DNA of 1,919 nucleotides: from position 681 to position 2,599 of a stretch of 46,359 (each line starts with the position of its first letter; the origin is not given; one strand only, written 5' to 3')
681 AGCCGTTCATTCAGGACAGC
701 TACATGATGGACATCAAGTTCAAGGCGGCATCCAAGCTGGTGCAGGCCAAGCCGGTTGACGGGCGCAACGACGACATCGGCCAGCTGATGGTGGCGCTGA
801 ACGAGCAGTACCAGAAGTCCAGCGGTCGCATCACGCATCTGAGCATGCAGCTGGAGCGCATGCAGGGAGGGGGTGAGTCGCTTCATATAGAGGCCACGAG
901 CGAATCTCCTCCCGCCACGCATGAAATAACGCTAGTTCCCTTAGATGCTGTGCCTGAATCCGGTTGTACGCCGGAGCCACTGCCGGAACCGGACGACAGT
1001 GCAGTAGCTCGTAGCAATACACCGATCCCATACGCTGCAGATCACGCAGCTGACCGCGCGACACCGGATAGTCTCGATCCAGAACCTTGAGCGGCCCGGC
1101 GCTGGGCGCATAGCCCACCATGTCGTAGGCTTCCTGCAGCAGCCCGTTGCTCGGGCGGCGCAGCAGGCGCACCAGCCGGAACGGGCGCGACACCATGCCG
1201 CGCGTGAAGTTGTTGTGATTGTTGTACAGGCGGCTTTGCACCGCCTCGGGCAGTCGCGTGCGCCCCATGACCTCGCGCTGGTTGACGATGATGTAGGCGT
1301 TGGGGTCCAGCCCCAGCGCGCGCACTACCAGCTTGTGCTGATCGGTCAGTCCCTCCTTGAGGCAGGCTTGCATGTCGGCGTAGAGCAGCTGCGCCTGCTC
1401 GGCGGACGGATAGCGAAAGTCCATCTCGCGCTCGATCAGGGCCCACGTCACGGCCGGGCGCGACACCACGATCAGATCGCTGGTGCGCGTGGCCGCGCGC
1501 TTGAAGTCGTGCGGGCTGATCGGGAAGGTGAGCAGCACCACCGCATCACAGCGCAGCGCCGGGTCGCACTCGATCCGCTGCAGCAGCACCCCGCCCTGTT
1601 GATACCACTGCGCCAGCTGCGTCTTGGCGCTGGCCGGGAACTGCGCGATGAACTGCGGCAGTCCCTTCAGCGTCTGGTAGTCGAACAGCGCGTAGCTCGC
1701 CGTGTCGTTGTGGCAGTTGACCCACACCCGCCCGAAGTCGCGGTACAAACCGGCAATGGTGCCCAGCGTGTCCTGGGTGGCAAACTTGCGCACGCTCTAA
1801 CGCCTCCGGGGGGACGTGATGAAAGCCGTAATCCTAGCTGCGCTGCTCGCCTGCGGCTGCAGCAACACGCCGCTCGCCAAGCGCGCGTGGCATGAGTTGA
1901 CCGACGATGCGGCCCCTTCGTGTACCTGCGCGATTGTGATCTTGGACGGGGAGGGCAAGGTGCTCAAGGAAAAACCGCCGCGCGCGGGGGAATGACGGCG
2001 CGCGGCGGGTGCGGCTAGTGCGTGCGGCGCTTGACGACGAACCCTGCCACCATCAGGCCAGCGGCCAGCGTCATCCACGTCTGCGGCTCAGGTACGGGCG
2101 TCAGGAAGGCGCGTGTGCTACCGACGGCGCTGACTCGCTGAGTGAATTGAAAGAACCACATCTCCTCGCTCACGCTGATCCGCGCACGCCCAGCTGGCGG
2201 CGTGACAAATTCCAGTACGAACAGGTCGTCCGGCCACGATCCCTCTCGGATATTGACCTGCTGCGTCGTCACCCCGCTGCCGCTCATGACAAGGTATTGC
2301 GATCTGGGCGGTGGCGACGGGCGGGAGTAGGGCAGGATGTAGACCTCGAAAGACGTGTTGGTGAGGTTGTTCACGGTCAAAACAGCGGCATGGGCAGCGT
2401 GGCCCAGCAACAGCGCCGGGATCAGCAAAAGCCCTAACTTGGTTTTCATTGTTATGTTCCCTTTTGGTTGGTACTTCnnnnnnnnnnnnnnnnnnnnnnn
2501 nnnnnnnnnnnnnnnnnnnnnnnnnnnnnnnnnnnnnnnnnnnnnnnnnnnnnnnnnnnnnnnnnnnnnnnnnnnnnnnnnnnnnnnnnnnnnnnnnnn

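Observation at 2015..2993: Two PEP-CTERM (exosortase-sorted) secreted proteins encoded by a phage and translationally coupled to its recombination genes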

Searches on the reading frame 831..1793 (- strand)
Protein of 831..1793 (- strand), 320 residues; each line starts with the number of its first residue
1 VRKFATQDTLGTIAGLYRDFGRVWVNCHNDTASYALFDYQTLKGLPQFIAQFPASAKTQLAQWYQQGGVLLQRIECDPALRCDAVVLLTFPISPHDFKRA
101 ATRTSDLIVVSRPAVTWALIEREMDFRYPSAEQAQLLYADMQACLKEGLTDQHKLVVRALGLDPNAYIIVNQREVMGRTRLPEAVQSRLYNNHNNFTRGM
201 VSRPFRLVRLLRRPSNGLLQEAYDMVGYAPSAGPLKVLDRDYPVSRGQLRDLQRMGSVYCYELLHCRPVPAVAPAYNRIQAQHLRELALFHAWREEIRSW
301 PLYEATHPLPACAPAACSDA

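Call 9: search_protein_families(library=phrogs, proteins=[window:831-1793:-], max_evalue=0.001)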
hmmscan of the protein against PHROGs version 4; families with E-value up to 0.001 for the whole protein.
window:831-1793:- (320 aa): 0 families

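Call 45: search_protein_families(library=pfam, proteins=[window:831-1793:-], max_evalue=0.01)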
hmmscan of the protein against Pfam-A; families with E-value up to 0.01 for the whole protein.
window:831-1793:- (320 aa): 0 families

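Call 56: search_protein_families(library=padloc, proteins=[window:831-1793:-], max_evalue=0.1)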
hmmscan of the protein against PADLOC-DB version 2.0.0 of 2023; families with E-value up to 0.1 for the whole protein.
window:831-1793:- (320 aa): 0 families

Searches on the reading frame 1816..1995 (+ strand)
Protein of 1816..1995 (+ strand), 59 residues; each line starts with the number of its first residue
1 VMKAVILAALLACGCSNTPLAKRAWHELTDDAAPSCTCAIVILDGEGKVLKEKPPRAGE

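Call 45: search_protein_families(library=pfam, proteins=[window:1816-1995:+], max_evalue=0.01)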
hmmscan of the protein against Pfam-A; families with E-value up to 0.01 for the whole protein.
window:1816-1995:+ (59 aa): 0 families

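Call 56: search_protein_families(library=padloc, proteins=[window:1816-1995:+], max_evalue=0.1)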
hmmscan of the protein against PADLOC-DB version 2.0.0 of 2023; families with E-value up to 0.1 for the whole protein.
window:1816-1995:+ (59 aa): 0 families

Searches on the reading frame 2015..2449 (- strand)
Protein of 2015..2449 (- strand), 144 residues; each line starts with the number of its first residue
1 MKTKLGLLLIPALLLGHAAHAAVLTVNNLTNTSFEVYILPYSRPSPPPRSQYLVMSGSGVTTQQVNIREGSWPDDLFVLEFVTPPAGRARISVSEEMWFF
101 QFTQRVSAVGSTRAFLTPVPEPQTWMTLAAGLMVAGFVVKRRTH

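Call 3: search_protein_families(library=ncbifam, proteins=[window:2015-2449:-], max_evalue=1)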
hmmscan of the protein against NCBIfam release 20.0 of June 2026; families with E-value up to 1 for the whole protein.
window:2015-2449:- (144 aa): 12 families
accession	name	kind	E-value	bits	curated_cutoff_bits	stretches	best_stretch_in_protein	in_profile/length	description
NF038129.1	PEP_NF038129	equivalog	1.4e-06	28.3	65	1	108-142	160-194/194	NF038129 family PEP-CTERM protein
NF038119.1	PEP_CTERM_MHFG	equivalog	6.8e-06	26.6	100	1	106-142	223-259/260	MHFG family PEP-CTERM protein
NF038126.1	PEP_CTERM_FxDxF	subfamily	1.3e-05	25.5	50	1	114-142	138-165/165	FxDxF family PEP-CTERM protein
NF041538.1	PEP_EDSA_1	subfamily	5e-05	23.1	100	1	106-142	272-307/307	EDSAP-1 family PEP-CTERM protein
NF035944.1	PEPxxWA-CTERM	domain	0.00029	20.7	35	1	119-142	1-24/24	PEPxxWA-CTERM sorting domain-containing protein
NF033554.9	floc_PepA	equivalog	0.00079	19.3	80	1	106-143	226-261/261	flocculation-associated PEP-CTERM protein PepA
NF033947.0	PEP-cistern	hypoth_equivalog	0.0032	17.2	60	1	111-141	165-195/195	cistern family PEP-CTERM protein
NF038120.1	PEP_CTERM_QFxxD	subfamily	0.013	15.3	80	1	116-141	190-213/215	NF038120 family PEP-CTERM protein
NF038124.1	PEP_CTERM_TLD_A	exception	0.019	14.5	100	1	116-142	208-234/235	PEP_CTERM-anchored TLD domain-containing protein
TIGR02595.1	PEP_CTERM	domain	0.085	13.7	16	1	119-142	1-22/24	PEP-CTERM sorting domain-containing protein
NF038125.1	PEP_CTERM_THxN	subfamily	0.096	12.3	85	1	115-141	222-245/246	THxN family PEP-CTERM protein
NF038118.1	PEP_CTERM_CCXG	equivalog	0.17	11.6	90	1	115-142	171-199/199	CCXG family PEP-CTERM protein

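Call 4: search_protein_families(library=pfam, proteins=[window:2015-2449:-], max_evalue=1)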
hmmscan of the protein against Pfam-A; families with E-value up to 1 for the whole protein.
window:2015-2449:- (144 aa): 1 family
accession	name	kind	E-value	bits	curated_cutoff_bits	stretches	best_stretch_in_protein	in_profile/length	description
PF07589.16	PEP-CTERM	-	0.00021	21.7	20.7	1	118-142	1-24/24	PEP-CTERM motif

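Call 9: search_protein_families(library=phrogs, proteins=[window:2015-2449:-], max_evalue=0.001)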
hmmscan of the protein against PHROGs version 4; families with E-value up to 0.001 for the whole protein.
window:2015-2449:- (144 aa): 0 families

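Call 15: find_homologous_proteins(query=window:2015-2449:-, max_evalue=0.01)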
Query window:2015-2449:- (144 aa): 1 proteins with E <= 0.01 among 127 candidates.
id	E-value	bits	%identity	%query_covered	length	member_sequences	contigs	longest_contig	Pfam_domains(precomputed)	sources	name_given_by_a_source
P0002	1.5e-89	315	100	100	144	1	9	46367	-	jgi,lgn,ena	-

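Call 56: search_protein_families(library=padloc, proteins=[window:2015-2449:-], max_evalue=0.1)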
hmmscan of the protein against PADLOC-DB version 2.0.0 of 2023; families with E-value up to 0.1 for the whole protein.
window:2015-2449:- (144 aa): 0 families
